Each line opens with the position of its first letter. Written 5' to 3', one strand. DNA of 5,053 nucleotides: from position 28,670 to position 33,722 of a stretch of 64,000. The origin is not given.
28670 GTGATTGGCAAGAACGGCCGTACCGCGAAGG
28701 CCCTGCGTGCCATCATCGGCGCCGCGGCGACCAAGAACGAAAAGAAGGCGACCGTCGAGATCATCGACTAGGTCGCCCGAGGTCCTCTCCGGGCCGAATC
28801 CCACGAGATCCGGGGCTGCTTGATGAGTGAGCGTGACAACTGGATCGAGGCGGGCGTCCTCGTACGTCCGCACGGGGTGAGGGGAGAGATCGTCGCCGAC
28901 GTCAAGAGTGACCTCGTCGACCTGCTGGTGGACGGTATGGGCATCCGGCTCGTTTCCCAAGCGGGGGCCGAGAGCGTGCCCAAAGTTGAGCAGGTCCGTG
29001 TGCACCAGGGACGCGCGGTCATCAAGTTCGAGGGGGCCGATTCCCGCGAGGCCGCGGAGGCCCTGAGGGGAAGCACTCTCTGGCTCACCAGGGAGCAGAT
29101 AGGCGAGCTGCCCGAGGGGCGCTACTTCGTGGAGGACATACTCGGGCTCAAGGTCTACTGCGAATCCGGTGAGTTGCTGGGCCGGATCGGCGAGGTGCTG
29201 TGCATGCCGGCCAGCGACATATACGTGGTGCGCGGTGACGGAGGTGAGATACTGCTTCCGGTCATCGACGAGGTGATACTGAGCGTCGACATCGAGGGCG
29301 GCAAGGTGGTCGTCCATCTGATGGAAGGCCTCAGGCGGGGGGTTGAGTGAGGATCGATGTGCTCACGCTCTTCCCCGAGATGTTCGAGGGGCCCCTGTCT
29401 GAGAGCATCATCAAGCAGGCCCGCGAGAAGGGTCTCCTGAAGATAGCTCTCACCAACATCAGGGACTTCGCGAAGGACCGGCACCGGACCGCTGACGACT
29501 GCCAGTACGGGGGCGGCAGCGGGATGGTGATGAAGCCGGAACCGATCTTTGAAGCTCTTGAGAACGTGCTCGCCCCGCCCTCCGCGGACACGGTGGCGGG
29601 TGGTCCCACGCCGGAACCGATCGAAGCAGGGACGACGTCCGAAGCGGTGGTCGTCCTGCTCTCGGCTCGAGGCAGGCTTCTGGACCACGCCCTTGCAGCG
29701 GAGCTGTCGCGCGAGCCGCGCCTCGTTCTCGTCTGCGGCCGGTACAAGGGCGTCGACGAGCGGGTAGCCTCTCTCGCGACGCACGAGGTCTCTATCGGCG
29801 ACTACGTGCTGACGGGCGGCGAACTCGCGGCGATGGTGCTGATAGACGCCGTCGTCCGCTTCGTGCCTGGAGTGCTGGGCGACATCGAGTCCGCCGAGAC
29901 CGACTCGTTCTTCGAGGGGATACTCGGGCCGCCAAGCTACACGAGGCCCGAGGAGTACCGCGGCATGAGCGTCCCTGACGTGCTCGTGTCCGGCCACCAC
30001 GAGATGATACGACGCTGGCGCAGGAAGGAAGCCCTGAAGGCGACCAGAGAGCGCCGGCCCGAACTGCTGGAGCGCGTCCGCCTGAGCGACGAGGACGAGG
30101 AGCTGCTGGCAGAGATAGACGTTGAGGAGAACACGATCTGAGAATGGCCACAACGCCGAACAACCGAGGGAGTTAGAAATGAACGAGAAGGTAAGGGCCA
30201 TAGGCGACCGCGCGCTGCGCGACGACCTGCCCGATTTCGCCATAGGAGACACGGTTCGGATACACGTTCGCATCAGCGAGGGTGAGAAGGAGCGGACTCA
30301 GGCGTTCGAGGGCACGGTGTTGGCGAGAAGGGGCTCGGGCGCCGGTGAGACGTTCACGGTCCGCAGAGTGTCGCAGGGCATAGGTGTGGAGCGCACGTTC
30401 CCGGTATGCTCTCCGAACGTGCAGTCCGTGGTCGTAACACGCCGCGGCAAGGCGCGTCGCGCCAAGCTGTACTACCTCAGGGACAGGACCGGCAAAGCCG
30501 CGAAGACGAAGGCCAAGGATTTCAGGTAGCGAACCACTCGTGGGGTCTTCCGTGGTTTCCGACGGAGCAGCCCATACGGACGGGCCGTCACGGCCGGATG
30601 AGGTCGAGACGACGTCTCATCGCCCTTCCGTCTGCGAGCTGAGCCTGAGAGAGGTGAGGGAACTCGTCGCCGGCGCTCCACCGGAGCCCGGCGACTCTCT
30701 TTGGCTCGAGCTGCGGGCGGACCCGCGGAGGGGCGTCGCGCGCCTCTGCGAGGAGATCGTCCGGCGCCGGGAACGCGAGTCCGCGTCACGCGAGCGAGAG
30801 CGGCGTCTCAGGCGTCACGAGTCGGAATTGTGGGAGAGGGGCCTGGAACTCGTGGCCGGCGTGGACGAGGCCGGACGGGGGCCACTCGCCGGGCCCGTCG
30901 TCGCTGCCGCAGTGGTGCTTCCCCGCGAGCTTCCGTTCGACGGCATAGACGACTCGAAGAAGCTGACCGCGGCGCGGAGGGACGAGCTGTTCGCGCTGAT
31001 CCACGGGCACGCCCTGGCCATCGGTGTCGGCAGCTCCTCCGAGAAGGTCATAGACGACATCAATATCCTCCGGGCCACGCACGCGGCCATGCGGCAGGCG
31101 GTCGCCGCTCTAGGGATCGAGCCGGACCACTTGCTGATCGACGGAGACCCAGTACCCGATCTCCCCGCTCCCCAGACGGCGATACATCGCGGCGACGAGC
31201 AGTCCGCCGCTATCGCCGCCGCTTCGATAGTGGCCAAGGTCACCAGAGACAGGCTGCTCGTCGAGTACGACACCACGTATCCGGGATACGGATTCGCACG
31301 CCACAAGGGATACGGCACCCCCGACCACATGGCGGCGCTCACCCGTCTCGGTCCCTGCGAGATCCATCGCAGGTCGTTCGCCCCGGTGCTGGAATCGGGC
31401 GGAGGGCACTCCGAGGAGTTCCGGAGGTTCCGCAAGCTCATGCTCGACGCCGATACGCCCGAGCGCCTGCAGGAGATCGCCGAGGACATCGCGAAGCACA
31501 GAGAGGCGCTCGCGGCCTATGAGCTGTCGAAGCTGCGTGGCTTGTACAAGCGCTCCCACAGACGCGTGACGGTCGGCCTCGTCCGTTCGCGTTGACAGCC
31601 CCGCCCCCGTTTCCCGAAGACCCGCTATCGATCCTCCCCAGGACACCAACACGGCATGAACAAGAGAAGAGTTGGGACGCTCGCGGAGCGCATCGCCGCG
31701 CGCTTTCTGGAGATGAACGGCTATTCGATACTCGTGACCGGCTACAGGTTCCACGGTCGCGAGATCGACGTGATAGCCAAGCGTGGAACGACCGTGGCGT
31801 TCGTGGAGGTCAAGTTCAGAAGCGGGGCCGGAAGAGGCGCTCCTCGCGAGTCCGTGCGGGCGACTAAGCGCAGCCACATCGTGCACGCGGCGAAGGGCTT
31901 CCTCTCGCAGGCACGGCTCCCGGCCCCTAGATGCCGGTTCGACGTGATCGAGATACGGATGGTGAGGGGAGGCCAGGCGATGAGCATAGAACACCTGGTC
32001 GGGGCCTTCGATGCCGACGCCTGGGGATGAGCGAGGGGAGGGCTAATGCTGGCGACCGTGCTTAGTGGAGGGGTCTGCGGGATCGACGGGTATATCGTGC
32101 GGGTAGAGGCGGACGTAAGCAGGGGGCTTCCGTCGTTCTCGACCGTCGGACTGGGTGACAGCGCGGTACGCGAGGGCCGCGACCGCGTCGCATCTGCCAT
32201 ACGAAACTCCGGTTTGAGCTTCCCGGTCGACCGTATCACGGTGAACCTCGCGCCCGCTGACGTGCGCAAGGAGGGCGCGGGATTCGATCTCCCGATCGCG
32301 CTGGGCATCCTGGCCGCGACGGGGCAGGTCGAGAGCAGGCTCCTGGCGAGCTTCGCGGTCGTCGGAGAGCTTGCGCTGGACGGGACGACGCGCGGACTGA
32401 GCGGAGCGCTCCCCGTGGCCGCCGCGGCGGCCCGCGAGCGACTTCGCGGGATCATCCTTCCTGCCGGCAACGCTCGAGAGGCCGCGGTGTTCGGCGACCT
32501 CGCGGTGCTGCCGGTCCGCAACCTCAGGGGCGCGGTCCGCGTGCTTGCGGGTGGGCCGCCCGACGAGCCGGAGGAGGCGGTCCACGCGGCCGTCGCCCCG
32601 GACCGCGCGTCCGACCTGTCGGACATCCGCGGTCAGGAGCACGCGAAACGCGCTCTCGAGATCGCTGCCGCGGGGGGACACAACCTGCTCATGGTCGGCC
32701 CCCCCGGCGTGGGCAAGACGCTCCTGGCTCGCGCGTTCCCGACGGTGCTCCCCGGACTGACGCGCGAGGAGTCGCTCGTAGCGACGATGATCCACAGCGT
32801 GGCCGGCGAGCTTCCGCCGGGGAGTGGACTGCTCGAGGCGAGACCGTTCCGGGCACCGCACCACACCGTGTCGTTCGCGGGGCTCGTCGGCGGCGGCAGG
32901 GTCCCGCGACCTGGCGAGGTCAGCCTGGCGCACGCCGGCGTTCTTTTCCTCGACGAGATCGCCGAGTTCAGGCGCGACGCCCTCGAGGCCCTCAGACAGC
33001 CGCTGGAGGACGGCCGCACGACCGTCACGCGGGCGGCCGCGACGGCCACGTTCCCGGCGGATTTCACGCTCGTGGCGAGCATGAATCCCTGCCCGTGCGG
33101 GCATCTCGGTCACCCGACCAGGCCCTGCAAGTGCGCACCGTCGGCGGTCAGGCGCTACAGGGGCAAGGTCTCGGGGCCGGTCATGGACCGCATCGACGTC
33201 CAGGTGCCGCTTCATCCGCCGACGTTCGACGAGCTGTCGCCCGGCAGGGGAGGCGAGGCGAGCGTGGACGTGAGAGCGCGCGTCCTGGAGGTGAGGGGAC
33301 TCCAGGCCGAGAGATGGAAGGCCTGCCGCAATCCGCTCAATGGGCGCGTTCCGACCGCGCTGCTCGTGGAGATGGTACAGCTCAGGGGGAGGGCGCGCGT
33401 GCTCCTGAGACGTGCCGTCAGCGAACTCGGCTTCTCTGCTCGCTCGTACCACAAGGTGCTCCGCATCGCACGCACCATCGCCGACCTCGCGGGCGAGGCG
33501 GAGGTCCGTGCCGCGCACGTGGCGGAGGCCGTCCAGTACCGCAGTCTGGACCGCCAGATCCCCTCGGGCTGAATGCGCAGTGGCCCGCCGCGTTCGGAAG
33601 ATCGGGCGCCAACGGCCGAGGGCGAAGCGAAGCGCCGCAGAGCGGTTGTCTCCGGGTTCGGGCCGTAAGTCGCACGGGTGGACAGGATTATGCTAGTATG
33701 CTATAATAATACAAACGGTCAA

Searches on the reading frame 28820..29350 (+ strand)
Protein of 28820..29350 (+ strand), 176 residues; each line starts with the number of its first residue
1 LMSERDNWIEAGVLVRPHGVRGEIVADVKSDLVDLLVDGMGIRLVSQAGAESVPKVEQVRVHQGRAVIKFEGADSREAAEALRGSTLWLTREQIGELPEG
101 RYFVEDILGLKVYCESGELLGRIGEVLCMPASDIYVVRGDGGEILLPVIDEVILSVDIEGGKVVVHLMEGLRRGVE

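Call 64: search_protein_families(library=pfam, proteins=[window:28820-29350:+], max_evalue=0.001)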
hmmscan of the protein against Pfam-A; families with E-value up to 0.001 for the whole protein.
window:28820-29350:+ (176 aa): 3 families
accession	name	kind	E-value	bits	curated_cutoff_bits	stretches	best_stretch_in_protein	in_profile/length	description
PF01782.24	RimM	-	8.1e-17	61.7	23.5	1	11-93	2-84/84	RimM N-terminal domain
PF24986.1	PRC_RimM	-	7.3e-12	45.2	27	1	105-171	2-69/69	RimM PRC barrel domain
PF05239.21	PRC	-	5.1e-08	33.2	21.2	1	100-171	2-77/78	PRC-barrel domain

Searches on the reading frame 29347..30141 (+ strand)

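Call 64: search_protein_families(library=pfam, proteins=[window:29347-30141:+], max_evalue=0.001)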
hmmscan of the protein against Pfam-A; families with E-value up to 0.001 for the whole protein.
window:29347-30141:+ (264 aa): 1 family
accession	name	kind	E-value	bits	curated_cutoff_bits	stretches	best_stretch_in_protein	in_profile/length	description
PF01746.26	tRNA_m1G_MT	-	6.4e-57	192.9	27.3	1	23-238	2-195/195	tRNA (Guanine-1)-methyltransferase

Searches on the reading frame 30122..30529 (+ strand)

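Call 64: search_protein_families(library=pfam, proteins=[window:30122-30529:+], max_evalue=0.001)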
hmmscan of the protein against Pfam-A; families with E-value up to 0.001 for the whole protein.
window:30122-30529:+ (135 aa): 1 family
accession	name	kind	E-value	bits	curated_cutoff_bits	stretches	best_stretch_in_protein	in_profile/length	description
PF01245.26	Ribosomal_L19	-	1.1e-45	154.6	22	1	25-131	4-110/111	Ribosomal protein L19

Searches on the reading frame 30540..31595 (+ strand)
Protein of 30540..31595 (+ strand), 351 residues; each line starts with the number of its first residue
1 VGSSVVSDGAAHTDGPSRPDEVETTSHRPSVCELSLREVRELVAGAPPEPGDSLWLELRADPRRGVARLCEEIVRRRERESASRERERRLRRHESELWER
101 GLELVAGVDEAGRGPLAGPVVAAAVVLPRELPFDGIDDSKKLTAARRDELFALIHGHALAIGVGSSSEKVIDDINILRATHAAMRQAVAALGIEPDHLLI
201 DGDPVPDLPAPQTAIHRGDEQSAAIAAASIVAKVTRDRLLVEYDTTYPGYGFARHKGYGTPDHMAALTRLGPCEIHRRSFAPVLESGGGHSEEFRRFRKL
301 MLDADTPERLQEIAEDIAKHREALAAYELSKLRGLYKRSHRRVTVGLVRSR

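Call 64: search_protein_families(library=pfam, proteins=[window:30540-31595:+], max_evalue=0.001)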
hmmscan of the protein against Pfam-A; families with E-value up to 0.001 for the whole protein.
window:30540-31595:+ (351 aa): 1 family
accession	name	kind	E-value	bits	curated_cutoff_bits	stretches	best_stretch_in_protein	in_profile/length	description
PF01351.25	RNase_HII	-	8.5e-42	143.7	25.8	1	106-282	1-198/199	Ribonuclease HII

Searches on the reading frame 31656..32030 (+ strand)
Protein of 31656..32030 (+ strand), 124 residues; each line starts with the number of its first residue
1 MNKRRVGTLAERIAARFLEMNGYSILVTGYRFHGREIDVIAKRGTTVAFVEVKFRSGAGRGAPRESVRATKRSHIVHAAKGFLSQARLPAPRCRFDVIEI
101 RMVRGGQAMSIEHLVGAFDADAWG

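Call 64: search_protein_families(library=pfam, proteins=[window:31656-32030:+], max_evalue=0.001)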
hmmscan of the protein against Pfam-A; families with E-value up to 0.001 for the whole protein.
window:31656-32030:+ (124 aa): 2 families
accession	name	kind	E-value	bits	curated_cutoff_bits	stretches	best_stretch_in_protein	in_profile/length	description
PF02021.23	UPF0102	-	2.1e-23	82.9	23.6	1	10-100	1-80/80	Uncharacterised protein family UPF0102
PF08378.17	NERD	-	3.7e-06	27.9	22.1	1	7-62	2-64/111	Nuclease-related domain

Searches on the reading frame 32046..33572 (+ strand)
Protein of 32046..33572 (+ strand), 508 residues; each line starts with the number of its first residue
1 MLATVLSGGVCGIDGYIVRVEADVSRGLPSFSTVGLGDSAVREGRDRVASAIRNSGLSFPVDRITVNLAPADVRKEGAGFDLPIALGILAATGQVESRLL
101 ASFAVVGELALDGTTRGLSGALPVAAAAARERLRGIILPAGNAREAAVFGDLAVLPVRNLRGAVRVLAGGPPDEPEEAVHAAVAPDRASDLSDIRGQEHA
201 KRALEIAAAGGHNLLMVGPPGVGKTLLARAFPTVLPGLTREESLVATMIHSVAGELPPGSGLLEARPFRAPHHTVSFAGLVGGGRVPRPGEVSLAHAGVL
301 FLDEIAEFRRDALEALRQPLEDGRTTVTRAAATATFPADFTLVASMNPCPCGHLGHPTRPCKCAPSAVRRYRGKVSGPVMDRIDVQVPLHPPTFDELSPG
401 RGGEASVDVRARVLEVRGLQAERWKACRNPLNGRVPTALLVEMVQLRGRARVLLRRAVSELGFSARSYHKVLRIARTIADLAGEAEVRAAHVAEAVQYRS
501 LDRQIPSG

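Call 64: search_protein_families(library=pfam, proteins=[window:32046-33572:+], max_evalue=0.001)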
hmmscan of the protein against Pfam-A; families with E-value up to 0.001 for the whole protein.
window:32046-33572:+ (508 aa): 9 families
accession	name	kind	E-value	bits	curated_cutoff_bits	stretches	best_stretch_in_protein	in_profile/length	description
PF01078.27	Mg_chelatase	-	3.2e-88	295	20.3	1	190-391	1-201/207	Magnesium chelatase, subunit ChlI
PF13541.12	ChlI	-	1.1e-42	145.2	27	1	20-142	1-121/121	Subunit ChlI of Mg-chelatase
PF13335.12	Mg_chelatase_C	-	3.9e-27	95.1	26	1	403-499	1-94/94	Magnesium chelatase, subunit ChlI C-terminal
PF07728.20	AAA_5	-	1.3e-10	41.9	22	1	295-350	65-125/139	AAA domain (dynein-related subfamily)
PF00158.32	Sigma54_activat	-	3.3e-07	30.6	20.2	1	200-347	11-142/168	Sigma-54 interaction domain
PF00493.29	MCM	-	1.1e-06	28.3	23.3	1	289-349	114-174/224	MCM P-loop domain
PF05496.18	RuvB_N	-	5.6e-05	23.4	27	0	187-230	2-52/159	Holliday junction DNA helicase RuvB P-loop domain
PF00004.35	AAA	-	0.00015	22.7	21.2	0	214-231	1-18/131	ATPase family associated with various cellular activities (AAA)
PF13191.12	AAA_16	-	0.00042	21.3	32.6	0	201-235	13-48/167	AAA ATPase domain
